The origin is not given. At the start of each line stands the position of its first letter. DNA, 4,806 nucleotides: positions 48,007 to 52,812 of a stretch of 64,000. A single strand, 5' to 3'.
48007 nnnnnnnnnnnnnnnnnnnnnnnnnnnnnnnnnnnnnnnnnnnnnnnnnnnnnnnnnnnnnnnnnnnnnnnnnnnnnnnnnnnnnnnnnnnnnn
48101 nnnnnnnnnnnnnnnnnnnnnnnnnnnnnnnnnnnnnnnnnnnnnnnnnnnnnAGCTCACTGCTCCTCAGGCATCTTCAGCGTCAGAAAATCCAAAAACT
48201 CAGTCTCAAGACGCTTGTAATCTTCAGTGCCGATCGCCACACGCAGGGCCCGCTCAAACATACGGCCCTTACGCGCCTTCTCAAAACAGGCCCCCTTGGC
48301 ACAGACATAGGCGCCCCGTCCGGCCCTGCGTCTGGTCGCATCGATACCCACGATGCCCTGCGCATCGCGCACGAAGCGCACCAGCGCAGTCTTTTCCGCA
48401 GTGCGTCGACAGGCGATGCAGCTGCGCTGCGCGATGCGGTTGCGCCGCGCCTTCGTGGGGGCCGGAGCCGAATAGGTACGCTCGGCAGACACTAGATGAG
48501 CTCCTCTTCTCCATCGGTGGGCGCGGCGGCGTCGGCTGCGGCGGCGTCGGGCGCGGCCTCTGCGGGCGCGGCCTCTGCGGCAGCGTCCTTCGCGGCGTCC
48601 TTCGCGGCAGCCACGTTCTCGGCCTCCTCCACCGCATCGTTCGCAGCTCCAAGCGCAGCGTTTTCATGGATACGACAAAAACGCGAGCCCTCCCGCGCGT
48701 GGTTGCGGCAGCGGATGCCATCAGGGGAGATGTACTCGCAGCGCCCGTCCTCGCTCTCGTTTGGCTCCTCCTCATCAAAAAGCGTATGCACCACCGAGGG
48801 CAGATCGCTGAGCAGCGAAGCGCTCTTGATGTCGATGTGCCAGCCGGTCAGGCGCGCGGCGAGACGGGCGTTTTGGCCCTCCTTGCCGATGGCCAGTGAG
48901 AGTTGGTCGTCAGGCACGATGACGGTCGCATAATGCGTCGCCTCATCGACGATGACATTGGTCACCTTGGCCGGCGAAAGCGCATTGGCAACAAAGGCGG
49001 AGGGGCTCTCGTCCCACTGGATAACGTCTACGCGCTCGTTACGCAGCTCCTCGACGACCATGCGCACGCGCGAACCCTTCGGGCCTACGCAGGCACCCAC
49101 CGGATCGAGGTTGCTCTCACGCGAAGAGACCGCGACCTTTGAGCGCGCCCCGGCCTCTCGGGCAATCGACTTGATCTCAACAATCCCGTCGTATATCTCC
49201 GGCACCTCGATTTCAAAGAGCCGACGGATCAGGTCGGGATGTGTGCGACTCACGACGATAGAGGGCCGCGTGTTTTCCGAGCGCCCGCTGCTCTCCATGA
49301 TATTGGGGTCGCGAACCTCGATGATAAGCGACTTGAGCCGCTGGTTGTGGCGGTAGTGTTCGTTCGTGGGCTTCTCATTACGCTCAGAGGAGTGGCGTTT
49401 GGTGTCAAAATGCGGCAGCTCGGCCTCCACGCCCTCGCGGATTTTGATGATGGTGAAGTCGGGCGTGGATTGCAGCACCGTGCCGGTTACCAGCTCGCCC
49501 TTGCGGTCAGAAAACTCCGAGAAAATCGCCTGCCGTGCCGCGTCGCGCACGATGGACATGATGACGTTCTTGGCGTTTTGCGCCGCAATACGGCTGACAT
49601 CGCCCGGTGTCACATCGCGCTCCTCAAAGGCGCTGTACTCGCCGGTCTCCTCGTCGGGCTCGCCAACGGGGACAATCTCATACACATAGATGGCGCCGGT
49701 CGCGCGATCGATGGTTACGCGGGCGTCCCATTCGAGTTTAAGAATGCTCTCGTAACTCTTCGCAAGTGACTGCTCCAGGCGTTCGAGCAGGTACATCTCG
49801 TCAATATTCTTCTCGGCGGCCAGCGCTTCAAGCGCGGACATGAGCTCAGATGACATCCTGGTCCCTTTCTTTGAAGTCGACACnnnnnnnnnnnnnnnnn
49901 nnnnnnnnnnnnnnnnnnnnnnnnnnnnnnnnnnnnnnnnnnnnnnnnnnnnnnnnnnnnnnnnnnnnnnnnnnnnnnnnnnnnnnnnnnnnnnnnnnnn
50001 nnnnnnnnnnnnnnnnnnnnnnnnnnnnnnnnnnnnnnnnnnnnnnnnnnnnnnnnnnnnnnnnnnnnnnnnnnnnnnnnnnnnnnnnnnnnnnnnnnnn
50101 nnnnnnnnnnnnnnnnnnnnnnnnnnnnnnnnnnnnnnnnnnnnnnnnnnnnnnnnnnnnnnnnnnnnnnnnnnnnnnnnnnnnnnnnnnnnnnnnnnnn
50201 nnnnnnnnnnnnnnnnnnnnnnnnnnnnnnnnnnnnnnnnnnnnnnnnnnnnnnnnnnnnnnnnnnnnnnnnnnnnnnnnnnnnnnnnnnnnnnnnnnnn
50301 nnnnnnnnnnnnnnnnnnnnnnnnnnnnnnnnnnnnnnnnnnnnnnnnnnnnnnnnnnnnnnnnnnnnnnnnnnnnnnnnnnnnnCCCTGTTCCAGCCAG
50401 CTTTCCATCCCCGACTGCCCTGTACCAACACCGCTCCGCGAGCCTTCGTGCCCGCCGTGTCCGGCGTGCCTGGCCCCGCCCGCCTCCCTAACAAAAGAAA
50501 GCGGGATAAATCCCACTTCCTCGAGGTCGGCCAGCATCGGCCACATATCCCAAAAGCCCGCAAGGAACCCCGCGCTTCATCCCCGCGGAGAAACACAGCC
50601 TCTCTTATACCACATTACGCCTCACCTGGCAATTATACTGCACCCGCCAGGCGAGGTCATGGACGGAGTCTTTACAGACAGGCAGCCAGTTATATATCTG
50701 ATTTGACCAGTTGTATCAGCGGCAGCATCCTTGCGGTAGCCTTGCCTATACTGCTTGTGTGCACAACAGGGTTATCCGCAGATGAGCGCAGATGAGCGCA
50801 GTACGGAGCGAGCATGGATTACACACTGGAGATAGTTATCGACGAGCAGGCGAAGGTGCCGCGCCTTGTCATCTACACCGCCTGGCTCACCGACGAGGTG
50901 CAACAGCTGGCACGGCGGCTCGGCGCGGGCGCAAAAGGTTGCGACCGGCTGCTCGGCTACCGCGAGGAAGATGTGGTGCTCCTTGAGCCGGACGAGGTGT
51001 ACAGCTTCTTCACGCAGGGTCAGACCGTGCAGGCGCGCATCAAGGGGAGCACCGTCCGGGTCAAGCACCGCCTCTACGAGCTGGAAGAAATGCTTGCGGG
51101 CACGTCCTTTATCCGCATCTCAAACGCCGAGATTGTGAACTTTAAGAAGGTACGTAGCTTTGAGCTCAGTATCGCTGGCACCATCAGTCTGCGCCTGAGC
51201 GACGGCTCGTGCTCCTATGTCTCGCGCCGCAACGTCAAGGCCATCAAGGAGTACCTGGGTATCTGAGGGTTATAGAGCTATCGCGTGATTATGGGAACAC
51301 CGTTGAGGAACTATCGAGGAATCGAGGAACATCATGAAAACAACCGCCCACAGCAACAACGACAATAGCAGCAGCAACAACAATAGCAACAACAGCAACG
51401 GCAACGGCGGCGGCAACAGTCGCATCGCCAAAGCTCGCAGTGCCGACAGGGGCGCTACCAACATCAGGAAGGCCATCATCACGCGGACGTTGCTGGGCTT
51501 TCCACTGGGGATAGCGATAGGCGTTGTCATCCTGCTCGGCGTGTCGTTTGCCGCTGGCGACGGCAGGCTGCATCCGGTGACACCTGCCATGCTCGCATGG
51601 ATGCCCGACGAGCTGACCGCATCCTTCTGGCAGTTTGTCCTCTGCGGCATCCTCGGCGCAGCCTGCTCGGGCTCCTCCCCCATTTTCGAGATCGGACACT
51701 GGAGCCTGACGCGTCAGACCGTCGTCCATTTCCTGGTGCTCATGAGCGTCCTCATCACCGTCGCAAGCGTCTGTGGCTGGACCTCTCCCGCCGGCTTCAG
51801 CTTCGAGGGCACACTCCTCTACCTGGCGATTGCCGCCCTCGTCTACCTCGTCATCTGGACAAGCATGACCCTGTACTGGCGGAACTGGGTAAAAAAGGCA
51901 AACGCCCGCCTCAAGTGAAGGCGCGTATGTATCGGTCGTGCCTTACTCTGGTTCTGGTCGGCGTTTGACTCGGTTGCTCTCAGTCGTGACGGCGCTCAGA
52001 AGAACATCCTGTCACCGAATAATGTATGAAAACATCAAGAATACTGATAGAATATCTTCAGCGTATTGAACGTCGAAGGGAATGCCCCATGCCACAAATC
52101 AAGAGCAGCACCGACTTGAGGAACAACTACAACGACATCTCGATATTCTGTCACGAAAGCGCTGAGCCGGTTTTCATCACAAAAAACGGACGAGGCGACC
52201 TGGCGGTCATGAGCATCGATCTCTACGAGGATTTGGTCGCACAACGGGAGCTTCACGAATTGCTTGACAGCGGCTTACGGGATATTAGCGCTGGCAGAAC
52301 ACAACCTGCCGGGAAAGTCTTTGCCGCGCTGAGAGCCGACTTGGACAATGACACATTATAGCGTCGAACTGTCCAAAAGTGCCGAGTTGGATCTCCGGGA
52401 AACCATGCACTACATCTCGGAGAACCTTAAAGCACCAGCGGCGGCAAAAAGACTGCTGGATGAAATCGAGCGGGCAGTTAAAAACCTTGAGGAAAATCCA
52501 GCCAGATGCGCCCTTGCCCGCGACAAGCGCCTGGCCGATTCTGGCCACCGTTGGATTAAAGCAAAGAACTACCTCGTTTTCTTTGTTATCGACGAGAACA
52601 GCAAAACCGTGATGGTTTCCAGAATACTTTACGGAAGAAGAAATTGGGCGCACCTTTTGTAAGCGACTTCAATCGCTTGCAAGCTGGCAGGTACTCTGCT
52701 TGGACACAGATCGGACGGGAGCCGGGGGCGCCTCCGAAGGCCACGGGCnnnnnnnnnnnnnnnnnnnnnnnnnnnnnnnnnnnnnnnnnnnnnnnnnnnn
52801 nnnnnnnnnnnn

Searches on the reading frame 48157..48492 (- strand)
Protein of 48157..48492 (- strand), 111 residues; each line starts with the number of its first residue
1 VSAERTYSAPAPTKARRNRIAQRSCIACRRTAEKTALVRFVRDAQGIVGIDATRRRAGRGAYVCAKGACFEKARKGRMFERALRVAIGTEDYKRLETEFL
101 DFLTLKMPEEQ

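Call 95: search_protein_families(library=pfam, proteins=[window:48157-48492:-], max_evalue=0.00001)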
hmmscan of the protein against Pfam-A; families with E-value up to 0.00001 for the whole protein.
window:48157-48492:- (111 aa): 1 family
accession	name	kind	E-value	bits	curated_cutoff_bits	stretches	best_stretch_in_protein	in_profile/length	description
PF04296.18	YlxR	-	6.2e-24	84.1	26.9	1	23-96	1-74/75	Protein of unknown function (DUF448)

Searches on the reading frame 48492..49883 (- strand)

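Call 95: search_protein_families(library=pfam, proteins=[window:48492-49883:-], max_evalue=0.00001)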
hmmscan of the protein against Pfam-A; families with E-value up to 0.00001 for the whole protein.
window:48492-49883:- (463 aa): 2 families
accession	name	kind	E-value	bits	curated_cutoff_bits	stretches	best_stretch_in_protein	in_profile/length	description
PF13184.12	KH_5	-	1.8e-27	95.7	27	1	244-311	1-68/69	NusA-like KH domain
PF08529.16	NusA_N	-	2e-15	57.5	23.8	1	13-118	1-119/119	NusA N-terminal domain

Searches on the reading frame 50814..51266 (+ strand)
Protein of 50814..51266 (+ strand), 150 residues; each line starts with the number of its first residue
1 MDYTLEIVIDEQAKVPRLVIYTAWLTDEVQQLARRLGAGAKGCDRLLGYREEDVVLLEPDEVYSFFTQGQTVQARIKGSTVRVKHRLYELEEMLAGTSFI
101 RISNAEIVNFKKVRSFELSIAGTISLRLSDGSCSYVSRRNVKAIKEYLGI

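Call 8: search_protein_families(library=pfam, proteins=[window:50814-51266:+], max_evalue=0.001)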
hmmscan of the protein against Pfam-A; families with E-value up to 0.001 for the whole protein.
window:50814-51266:+ (150 aa): 1 family
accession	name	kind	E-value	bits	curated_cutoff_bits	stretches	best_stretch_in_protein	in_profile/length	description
PF04397.21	LytTR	-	3.8e-18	66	22.6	1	54-148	3-97/98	LytTr DNA-binding domain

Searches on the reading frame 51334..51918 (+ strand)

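Call 8: search_protein_families(library=pfam, proteins=[window:51334-51918:+], max_evalue=0.001)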
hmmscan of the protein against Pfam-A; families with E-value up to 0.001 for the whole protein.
window:51334-51918:+ (194 aa): 1 family
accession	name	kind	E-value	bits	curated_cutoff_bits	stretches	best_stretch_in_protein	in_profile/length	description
PF11457.13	DUF3021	-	1.2e-27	97.1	24.7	1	51-193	3-130/130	Protein of unknown function (DUF3021)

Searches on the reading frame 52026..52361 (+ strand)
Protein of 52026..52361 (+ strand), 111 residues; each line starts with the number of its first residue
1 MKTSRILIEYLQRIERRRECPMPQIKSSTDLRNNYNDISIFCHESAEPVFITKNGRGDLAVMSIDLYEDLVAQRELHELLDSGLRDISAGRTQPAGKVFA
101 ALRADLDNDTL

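Call 8: search_protein_families(library=pfam, proteins=[window:52026-52361:+], max_evalue=0.001)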
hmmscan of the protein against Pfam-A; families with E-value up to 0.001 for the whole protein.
window:52026-52361:+ (111 aa): 1 family
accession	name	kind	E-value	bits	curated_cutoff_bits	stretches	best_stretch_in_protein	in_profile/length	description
PF02604.26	PhdYeFM_antitox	-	9.7e-10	38.5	29.8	1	24-95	2-73/74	Antitoxin Phd_YefM, type II toxin-antitoxin system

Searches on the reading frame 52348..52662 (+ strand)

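Call 8: search_protein_families(library=pfam, proteins=[window:52348-52662:+], max_evalue=0.001)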
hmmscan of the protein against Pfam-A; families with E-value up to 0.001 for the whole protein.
window:52348-52662:+ (104 aa): 1 family
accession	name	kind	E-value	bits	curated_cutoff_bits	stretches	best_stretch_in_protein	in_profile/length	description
PF05016.21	ParE_toxin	-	1.6e-16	61.1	23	1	6-100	1-89/89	ParE toxin of type II toxin-antitoxin system, parDE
